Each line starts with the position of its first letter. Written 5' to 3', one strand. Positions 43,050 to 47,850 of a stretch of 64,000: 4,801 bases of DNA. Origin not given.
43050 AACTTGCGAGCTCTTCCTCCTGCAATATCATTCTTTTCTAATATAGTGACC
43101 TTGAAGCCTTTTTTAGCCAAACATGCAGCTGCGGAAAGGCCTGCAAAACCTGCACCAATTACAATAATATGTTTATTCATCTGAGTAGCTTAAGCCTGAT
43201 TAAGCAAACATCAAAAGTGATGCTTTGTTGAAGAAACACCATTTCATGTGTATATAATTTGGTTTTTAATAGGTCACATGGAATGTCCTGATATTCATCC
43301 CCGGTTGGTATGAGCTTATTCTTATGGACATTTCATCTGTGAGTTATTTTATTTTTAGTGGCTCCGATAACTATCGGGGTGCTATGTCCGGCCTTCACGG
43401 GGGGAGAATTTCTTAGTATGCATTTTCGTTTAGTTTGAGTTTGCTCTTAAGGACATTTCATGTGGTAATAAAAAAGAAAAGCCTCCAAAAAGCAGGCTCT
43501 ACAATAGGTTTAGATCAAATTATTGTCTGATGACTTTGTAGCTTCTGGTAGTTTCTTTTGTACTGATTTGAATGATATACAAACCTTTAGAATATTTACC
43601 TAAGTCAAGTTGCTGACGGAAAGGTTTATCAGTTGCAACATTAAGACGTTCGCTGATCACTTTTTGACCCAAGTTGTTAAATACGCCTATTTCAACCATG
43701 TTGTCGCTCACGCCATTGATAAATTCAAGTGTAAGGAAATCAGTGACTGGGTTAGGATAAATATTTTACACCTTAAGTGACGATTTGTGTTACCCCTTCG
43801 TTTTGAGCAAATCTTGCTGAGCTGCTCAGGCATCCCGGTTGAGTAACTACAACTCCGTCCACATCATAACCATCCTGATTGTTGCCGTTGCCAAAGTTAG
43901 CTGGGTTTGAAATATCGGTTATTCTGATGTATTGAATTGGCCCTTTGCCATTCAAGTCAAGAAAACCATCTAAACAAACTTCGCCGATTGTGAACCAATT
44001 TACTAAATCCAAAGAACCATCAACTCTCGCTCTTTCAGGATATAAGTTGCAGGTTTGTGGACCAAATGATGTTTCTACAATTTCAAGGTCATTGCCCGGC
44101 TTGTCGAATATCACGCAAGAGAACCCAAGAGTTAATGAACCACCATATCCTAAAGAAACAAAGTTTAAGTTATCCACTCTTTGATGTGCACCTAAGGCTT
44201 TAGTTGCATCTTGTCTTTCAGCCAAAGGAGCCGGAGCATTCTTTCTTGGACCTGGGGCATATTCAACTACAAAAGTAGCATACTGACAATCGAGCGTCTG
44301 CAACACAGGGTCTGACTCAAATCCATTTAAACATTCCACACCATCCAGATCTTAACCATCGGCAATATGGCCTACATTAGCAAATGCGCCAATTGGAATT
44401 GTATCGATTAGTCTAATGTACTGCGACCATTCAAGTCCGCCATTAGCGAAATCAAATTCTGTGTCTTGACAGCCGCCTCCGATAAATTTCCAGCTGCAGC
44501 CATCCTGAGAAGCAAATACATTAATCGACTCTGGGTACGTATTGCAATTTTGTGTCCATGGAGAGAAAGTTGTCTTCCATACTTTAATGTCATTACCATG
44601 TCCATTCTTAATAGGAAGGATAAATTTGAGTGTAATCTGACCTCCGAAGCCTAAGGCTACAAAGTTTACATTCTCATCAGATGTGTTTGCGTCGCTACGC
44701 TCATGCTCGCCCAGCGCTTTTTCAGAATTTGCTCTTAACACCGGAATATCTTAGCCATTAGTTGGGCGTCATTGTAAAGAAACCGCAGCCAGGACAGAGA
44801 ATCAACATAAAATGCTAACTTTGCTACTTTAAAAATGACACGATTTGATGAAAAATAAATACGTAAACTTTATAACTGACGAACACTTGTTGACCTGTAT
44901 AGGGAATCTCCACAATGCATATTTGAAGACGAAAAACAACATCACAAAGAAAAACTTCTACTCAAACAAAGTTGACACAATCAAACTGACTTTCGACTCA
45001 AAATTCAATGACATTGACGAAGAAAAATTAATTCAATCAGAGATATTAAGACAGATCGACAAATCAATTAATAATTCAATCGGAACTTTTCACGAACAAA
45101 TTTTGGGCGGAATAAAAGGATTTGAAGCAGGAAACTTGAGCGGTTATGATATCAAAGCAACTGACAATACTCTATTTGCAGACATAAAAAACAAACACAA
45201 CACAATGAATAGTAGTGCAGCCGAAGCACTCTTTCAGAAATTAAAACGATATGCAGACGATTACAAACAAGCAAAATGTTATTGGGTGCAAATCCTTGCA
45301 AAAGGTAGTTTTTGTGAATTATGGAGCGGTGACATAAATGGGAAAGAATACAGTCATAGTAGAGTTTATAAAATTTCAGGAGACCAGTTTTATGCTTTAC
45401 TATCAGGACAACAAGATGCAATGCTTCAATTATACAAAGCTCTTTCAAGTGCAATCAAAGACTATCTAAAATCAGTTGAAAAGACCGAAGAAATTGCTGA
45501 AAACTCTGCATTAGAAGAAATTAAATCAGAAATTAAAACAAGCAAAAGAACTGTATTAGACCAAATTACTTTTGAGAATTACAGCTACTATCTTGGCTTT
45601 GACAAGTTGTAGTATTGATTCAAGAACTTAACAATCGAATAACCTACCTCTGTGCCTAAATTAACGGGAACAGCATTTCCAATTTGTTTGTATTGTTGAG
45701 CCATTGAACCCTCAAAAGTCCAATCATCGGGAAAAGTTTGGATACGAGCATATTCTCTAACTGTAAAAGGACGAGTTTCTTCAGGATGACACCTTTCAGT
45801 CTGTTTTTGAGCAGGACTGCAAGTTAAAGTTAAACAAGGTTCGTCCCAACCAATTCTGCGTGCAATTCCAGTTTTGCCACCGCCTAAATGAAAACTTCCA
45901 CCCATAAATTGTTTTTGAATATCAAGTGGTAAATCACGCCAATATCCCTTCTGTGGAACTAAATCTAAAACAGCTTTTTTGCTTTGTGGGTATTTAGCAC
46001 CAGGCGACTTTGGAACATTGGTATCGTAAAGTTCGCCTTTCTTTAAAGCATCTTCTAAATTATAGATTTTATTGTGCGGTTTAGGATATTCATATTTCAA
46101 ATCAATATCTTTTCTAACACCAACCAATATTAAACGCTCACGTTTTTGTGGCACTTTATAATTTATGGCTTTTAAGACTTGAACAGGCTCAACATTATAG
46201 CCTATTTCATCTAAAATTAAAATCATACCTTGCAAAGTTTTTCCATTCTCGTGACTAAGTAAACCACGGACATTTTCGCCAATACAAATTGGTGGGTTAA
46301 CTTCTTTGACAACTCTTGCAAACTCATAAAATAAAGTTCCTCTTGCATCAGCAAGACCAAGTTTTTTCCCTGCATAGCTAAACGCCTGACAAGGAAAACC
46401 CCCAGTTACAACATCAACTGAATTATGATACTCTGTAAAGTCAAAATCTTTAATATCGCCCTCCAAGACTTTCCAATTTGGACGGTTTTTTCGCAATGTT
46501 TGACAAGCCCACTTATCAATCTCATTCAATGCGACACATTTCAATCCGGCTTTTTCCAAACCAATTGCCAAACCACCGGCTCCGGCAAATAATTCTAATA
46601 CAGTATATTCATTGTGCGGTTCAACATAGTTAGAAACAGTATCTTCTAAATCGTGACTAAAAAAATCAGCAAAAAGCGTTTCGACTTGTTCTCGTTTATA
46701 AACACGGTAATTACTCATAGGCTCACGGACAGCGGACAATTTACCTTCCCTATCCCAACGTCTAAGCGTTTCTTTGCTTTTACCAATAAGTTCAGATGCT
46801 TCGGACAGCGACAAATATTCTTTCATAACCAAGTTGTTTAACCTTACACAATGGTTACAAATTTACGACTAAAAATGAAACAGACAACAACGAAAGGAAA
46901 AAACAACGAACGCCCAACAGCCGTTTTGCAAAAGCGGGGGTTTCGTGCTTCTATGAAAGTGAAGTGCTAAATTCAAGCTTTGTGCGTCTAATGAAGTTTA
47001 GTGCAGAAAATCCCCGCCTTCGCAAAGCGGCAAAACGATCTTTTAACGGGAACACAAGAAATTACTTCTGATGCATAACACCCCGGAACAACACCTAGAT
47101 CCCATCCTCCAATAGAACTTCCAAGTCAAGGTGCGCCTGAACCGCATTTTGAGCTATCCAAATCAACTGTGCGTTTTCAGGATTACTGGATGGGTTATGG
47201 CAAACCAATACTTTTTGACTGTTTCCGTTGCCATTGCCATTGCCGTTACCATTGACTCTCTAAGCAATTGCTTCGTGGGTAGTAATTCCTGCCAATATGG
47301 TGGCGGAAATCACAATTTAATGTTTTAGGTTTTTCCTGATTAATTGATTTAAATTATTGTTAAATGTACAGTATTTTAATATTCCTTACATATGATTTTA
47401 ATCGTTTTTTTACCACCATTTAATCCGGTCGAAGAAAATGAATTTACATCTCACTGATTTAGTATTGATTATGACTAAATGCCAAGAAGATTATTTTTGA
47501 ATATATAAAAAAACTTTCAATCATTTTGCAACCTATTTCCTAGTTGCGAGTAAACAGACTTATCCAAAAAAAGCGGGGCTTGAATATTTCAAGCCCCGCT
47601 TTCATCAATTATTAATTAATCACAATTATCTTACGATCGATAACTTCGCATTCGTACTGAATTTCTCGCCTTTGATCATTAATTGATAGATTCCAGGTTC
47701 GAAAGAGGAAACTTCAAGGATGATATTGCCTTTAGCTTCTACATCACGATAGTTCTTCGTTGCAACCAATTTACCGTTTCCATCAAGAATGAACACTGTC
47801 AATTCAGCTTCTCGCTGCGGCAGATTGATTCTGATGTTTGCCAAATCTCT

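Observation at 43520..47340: A type II R-M cassette sits inside a split, decaying T9SS-cargo gene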

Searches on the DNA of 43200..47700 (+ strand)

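Call 34: search_rna_families(source=window, start=43200, end=47700, threshold=evalue, max_evalue=1)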
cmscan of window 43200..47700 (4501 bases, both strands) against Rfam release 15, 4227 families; matches with E-value up to 1: 2.
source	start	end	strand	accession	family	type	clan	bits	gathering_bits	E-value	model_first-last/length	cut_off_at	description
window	47561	47652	-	RF00558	L20_leader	Cis-reg; leader;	-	26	58.7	0.051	1-127/127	no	Ribosomal protein L20 leader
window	47566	47644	-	RF02551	DapZ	Cis-reg;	-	25.7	56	0.21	1-78/78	no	ABC transporter regulator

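Call 53: build_rna_model(alignment_id=A4)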
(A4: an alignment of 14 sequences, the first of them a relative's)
Model R1 built from alignment A4 (14 sequences, 144 columns); structure: RNAalifold consensus.
model positions 139; base pairs 23; branch points 0; effective number of sequences 7.84; information 0.59 bits per position. Calibrated on 0.2 Mb of random sequence (short: E-values are rough).
structure used (alignment columns):
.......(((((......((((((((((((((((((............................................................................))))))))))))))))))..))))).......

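Call 54: search_with_rna_model(model_id=R1, source=window, max_evalue=10, show_alignments=2)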
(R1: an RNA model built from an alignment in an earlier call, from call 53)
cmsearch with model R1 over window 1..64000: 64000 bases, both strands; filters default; matches with E-value up to 10: 2.
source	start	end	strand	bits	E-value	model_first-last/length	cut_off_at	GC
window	46908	47045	-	45.6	2e-08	1-139/139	no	0.46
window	9322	9380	+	10.3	2.1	49-107/139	no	0.31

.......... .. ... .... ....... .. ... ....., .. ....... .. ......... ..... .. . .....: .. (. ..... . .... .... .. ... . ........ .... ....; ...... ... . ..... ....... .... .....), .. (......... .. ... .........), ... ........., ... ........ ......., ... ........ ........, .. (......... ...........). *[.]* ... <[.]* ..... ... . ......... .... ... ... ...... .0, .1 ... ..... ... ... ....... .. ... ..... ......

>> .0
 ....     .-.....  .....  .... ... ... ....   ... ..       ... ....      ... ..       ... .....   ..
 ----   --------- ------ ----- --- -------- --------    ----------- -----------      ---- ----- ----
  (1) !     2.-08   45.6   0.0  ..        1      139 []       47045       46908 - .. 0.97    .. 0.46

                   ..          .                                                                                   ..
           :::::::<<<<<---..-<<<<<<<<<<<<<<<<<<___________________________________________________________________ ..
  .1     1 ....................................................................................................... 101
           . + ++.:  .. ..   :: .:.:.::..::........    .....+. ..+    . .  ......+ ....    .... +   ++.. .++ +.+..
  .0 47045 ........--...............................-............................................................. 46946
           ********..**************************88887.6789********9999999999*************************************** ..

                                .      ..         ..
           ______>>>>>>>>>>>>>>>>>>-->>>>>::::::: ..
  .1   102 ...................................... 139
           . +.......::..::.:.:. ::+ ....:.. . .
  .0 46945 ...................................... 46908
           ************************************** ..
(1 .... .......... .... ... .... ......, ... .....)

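Call 55: search_with_rna_model(model_id=R1, sources=[L037, L038, L039, L040, L041, L042, L043, L044, L045, L046, L047, L048, L049, L050, L051, L052, L053, L054, L055, L056, L057, L058, L059, L060, L061, L062, L063, L064, L065, L066, L067, L068, L069, L070, L071, L072, L073, L074, L075, L076, L077, L078, L079, L080, L081, L082, L083, L084, L085, L086, L087, L088, L089, L090, L091, L092, L093, L094, L095, L096, L097, L098, L099, L100, L101, L102, L103, L104, L105, L106, L107, L108, L109, L110, L111, L112, L113, L114, L115, L116], max_evalue=0.01)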
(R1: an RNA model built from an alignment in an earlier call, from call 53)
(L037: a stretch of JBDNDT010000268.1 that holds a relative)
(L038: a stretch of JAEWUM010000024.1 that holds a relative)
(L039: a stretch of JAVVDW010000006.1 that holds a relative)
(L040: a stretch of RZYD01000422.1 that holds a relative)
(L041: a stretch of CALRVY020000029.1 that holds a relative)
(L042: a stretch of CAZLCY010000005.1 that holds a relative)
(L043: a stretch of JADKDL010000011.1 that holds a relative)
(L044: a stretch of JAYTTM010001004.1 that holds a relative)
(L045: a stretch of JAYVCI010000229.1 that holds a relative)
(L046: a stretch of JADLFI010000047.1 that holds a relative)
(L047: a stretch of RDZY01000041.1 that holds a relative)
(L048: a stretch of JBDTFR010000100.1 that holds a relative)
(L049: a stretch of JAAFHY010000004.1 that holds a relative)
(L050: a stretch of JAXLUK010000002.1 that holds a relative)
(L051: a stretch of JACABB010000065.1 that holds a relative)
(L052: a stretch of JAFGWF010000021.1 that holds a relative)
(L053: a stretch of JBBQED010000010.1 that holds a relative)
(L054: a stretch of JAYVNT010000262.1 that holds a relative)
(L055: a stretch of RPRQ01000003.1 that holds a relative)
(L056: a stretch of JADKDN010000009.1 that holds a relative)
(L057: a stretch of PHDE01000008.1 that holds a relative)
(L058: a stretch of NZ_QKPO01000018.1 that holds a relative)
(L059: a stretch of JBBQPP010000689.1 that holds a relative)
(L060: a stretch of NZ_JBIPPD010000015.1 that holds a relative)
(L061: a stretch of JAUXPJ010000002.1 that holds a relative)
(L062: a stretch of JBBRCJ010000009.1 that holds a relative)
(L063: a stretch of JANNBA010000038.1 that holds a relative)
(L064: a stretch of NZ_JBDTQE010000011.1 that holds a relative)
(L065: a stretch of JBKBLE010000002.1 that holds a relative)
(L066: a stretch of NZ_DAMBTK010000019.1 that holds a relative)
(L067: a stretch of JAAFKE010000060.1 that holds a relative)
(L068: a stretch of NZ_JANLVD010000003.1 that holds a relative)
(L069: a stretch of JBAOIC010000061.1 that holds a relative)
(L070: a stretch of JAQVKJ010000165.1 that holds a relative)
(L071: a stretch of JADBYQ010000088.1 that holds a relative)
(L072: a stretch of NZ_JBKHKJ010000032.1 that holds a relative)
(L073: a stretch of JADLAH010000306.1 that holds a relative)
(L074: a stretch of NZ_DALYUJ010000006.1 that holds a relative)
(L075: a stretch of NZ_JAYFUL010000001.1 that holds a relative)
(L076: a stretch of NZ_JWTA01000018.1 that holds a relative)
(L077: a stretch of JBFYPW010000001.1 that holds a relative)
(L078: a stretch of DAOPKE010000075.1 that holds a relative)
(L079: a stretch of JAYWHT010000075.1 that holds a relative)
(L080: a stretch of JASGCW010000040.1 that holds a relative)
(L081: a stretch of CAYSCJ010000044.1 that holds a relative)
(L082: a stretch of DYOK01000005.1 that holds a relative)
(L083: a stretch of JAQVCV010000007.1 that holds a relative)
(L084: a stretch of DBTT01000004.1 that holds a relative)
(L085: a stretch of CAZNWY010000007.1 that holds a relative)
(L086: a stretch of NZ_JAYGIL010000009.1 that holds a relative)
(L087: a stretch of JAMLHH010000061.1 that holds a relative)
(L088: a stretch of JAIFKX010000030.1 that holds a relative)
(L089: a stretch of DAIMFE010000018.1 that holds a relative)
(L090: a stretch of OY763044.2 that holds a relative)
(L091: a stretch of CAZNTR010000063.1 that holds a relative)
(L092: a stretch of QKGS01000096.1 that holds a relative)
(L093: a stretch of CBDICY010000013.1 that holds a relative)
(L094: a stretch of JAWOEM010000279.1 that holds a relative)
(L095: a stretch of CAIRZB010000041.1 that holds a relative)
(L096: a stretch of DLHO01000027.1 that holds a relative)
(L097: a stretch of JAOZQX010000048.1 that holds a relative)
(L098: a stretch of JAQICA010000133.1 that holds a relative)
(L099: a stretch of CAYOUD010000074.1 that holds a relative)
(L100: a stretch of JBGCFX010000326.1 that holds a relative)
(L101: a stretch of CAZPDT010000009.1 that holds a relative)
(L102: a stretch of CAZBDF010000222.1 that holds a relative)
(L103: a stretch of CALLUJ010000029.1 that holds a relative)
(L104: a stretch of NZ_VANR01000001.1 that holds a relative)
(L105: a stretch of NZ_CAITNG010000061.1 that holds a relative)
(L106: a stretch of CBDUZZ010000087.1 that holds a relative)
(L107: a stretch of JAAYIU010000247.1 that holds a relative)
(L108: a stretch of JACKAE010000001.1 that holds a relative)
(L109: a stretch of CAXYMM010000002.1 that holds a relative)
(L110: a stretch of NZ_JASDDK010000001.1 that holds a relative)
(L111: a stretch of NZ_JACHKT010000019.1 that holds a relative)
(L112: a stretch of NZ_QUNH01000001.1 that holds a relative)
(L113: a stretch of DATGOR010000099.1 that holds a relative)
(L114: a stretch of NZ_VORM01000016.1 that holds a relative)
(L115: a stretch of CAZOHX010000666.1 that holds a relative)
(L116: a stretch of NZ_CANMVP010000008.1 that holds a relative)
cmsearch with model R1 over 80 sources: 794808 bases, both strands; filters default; matches with E-value up to 0.01: 20.
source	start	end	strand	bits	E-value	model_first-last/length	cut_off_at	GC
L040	2243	2373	-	88.6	4.4e-17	9-139/139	5'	0.32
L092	5162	5299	-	72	2.5e-13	1-139/139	no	0.33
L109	988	1126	-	69.7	8.4e-13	1-139/139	no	0.3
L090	12640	12765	-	68.3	1.8e-12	15-139/139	5'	0.33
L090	8056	8192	-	67.5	2.6e-12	1-139/139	no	0.32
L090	9170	9309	-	63.5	2.2e-11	1-139/139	no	0.35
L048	1040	1176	-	53.3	4.4e-09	1-139/139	no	0.45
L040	1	106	-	53.1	4.9e-09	1-106/139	3'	0.44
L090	10756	10894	-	50.6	1.8e-08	1-139/139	no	0.44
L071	2231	2368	-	46.7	1.4e-07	1-139/139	no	0.54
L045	2611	2794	-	42.7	1.1e-06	1-139/139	no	0.47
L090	9816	9954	-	40.9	3e-06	1-139/139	no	0.35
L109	3436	3511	-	38.8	8.7e-06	1-139/139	no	0.41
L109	4360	4483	-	38.8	8.7e-06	1-139/139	no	0.39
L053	2315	2455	-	38.4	1.1e-05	1-139/139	no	0.34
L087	581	723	-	35.2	5.7e-05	1-139/139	no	0.49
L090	11601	11803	-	32.3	0.00027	1-139/139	no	0.38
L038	8062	8164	-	30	0.00089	1-139/139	no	0.46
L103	880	1084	-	27.3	0.0036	1-139/139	no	0.36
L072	5698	5906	-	26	0.0069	1-139/139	no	0.44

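Call 56: search_with_rna_model(model_id=R1, sources=[L001, L002, L003, L004, L005, L006, L007, L008, L009, L010, L011, L012, L013, L014, L015, L016, L017, L018, L019, L020, L021, L022, L023, L024, L025, L026, L027, L028, L029, L030, L031, L032, L033, L034, L035, L036], max_evalue=0.01)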
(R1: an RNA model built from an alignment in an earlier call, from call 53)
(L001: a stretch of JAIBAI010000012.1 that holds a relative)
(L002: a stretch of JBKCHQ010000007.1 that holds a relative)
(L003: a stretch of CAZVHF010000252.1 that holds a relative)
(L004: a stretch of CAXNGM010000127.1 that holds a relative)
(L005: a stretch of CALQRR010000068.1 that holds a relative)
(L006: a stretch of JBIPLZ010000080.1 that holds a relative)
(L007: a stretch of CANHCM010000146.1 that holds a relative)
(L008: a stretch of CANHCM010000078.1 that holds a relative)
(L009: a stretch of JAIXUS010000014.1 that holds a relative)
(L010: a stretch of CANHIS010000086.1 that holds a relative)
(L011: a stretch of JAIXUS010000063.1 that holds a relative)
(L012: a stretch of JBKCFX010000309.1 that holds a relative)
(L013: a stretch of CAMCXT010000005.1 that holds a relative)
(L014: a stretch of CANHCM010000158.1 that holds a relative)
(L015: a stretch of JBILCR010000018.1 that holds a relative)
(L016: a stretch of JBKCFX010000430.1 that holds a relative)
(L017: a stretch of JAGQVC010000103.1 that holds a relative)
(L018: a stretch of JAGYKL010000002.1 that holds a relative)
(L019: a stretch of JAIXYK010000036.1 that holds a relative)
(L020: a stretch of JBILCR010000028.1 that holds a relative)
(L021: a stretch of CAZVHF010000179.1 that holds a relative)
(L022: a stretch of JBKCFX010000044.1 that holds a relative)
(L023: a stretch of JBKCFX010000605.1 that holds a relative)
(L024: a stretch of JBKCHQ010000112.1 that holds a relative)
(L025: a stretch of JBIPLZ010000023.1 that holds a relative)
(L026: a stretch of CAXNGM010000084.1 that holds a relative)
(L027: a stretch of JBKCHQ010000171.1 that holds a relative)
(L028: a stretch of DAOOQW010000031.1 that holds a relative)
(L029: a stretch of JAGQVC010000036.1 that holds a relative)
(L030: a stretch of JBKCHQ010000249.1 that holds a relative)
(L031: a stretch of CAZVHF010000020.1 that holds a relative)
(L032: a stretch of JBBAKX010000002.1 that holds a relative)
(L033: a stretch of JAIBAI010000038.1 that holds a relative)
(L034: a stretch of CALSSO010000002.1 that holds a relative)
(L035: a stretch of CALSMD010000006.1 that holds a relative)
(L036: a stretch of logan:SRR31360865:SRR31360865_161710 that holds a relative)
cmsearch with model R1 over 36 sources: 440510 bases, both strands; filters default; matches with E-value up to 0.01: 0.
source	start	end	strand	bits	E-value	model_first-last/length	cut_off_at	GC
